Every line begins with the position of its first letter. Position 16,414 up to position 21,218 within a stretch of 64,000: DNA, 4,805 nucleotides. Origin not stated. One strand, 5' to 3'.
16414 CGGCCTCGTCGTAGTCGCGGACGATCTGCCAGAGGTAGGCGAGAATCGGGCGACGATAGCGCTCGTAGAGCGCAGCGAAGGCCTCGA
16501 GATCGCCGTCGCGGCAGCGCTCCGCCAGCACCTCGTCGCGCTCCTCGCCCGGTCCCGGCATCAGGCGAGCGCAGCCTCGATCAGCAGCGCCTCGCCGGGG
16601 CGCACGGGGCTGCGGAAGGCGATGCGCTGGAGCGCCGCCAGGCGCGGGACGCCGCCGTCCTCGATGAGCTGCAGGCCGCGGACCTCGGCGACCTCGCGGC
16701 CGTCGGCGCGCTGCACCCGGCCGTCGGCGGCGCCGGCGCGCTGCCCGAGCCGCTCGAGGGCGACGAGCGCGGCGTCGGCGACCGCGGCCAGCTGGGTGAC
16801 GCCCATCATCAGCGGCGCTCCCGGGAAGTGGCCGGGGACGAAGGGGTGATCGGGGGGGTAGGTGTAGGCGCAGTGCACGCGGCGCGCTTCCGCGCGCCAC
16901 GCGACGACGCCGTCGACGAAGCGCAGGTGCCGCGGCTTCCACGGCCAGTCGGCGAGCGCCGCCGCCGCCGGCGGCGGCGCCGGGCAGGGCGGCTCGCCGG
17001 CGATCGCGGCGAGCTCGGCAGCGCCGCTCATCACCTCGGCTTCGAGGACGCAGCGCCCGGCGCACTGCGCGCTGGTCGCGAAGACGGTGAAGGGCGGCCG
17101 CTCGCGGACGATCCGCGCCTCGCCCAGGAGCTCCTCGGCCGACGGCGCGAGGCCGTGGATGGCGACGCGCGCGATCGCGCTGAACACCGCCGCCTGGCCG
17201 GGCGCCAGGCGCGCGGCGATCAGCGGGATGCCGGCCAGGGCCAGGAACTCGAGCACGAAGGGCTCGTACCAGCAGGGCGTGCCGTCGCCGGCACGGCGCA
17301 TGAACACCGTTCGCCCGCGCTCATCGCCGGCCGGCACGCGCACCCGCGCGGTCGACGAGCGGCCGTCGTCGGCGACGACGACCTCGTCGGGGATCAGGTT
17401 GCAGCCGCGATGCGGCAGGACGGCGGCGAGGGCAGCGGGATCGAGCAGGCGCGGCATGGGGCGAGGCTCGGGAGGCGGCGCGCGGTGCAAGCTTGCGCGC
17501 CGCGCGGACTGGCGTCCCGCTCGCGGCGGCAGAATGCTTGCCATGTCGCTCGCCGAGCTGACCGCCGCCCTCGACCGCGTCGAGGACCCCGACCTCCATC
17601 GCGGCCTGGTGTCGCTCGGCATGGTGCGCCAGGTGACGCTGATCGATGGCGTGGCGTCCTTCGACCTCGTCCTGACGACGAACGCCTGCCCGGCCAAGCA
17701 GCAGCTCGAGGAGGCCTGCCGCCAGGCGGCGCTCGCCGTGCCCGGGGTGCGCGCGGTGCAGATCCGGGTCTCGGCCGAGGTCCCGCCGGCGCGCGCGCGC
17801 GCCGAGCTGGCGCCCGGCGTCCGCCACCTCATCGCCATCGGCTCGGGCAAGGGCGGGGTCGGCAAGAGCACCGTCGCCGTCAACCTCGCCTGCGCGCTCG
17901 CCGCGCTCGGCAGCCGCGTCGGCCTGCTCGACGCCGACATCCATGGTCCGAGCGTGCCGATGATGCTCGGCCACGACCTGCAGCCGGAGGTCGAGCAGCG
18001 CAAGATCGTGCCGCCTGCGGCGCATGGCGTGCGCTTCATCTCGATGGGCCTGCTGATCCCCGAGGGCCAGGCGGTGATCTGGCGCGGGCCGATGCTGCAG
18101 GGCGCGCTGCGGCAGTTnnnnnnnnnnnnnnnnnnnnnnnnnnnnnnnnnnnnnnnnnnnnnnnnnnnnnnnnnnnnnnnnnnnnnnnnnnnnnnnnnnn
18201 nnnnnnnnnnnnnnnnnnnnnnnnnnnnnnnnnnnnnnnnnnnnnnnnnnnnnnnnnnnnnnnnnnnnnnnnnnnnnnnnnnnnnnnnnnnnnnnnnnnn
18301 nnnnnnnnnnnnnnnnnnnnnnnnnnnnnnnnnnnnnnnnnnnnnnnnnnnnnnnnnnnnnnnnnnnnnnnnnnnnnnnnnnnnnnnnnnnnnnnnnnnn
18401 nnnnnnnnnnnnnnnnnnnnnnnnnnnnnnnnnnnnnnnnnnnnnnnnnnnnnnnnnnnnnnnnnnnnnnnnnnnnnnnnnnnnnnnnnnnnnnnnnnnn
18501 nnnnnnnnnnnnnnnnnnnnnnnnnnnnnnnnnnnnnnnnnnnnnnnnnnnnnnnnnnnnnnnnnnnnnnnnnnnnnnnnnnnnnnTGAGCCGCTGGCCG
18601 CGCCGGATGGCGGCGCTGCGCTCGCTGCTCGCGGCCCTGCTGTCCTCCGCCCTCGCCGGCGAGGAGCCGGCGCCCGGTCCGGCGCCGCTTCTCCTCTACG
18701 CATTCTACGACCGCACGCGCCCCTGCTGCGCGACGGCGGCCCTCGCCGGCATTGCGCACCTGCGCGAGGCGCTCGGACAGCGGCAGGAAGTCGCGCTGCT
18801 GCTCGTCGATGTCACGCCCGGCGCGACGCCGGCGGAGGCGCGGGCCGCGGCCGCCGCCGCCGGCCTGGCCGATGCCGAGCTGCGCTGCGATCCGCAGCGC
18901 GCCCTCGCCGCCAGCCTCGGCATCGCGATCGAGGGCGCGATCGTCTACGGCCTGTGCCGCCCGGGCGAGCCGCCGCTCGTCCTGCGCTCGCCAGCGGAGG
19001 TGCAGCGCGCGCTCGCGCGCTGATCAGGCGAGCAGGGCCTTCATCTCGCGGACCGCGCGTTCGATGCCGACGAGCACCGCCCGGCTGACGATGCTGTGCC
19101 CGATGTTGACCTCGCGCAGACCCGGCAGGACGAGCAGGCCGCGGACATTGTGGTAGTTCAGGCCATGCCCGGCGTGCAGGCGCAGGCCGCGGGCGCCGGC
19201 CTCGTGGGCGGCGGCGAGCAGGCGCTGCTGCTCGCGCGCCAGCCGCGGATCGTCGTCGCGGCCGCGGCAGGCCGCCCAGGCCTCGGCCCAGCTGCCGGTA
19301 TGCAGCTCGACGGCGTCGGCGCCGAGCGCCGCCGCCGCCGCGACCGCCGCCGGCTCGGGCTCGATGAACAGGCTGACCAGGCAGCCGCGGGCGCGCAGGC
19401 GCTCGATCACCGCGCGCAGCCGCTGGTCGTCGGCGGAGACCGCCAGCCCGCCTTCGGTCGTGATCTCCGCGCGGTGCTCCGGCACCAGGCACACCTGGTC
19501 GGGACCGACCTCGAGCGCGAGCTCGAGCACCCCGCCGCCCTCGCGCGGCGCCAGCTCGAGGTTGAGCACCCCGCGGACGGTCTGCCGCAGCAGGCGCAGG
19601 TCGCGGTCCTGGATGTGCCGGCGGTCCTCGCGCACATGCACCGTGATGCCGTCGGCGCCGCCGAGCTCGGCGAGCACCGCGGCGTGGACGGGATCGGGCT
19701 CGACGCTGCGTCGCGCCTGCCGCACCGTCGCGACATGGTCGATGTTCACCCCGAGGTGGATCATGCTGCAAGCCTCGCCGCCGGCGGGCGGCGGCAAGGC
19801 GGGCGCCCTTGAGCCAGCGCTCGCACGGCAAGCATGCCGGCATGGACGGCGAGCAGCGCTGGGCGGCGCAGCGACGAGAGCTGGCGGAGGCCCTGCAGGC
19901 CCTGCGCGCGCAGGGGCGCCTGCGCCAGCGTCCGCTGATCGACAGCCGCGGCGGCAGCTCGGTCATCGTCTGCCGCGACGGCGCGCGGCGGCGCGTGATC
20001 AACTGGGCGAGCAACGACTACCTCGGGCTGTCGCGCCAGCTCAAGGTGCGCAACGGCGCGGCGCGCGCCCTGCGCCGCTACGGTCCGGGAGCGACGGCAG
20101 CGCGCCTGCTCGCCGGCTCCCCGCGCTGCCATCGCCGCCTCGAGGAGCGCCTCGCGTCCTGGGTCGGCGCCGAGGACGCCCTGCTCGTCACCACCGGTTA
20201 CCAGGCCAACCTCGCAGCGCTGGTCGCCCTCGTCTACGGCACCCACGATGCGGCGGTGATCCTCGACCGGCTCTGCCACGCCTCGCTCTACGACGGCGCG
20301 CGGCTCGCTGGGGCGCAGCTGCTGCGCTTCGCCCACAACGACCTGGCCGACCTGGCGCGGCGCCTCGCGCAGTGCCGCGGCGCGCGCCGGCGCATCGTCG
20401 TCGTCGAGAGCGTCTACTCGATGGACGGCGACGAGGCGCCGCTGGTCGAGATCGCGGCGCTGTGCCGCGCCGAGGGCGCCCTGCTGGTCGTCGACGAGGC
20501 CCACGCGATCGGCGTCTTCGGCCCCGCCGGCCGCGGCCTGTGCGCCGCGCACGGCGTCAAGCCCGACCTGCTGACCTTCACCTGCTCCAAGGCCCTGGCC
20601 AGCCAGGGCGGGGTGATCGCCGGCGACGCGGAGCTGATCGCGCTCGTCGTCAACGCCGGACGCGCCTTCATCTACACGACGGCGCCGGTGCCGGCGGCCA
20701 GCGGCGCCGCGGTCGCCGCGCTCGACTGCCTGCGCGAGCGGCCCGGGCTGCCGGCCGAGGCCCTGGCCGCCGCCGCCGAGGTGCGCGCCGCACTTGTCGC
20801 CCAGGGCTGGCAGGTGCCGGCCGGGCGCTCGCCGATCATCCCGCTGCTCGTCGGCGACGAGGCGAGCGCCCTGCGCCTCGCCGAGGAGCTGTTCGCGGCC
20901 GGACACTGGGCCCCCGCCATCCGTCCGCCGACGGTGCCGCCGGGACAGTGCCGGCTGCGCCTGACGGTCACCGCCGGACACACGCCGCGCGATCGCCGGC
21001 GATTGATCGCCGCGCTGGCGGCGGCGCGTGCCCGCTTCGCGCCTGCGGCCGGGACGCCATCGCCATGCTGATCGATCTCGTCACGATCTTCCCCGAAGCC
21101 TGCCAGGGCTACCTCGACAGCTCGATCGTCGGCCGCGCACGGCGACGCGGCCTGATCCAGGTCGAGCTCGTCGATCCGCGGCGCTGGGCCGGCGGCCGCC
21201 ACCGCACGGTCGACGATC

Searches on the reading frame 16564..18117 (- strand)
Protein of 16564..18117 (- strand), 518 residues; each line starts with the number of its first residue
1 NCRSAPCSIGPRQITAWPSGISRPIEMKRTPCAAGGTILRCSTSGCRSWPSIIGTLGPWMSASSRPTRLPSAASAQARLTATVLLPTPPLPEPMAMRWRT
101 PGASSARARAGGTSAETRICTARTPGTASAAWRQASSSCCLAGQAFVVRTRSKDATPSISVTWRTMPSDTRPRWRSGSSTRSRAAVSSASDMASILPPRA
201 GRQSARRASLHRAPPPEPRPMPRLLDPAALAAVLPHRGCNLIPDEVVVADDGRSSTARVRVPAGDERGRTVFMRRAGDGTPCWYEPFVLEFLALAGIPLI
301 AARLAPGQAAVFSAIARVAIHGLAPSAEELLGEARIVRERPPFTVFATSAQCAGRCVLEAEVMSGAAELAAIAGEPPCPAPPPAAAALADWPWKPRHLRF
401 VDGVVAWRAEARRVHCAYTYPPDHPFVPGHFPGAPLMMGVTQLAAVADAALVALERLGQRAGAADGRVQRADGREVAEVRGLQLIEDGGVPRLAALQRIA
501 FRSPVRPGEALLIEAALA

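Call 70: search_protein_families(library=pfam, proteins=[window:16564-18117:-], max_evalue=0.00001)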
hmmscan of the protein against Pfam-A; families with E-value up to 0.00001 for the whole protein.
window:16564-18117:- (518 aa): 1 family
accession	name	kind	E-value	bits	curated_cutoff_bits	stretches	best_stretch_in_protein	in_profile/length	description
PF07977.19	FabA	-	2.3e-06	27.7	23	0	396-467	4-80/138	FabA-like domain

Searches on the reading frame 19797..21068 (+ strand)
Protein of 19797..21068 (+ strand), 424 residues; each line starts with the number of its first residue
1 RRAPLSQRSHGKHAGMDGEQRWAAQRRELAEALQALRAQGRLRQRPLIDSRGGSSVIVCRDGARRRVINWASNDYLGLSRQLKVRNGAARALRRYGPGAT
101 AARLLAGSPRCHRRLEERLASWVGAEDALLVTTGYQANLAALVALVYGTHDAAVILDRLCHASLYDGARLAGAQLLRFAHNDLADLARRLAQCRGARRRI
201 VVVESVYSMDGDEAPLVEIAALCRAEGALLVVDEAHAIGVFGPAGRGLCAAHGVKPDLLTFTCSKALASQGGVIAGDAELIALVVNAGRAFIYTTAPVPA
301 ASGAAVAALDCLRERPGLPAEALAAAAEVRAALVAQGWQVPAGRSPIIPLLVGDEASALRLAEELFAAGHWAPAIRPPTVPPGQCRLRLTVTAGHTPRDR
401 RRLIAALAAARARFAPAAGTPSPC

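Call 70: search_protein_families(library=pfam, proteins=[window:19797-21068:+], max_evalue=0.00001)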
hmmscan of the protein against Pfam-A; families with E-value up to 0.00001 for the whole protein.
window:19797-21068:+ (424 aa): 3 families
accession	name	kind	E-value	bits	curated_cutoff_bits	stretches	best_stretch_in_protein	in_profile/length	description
PF00155.27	Aminotran_1_2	-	2.1e-51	175.7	19.7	1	66-407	2-361/361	Aminotransferase class I and II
PF01212.27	Beta_elim_lyase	-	3e-07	30.5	27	1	112-283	34-218/288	Beta-eliminating lyase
PF00202.27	Aminotran_3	-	2.5e-06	26.9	30.5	0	203-321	196-314/403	Aminotransferase class-III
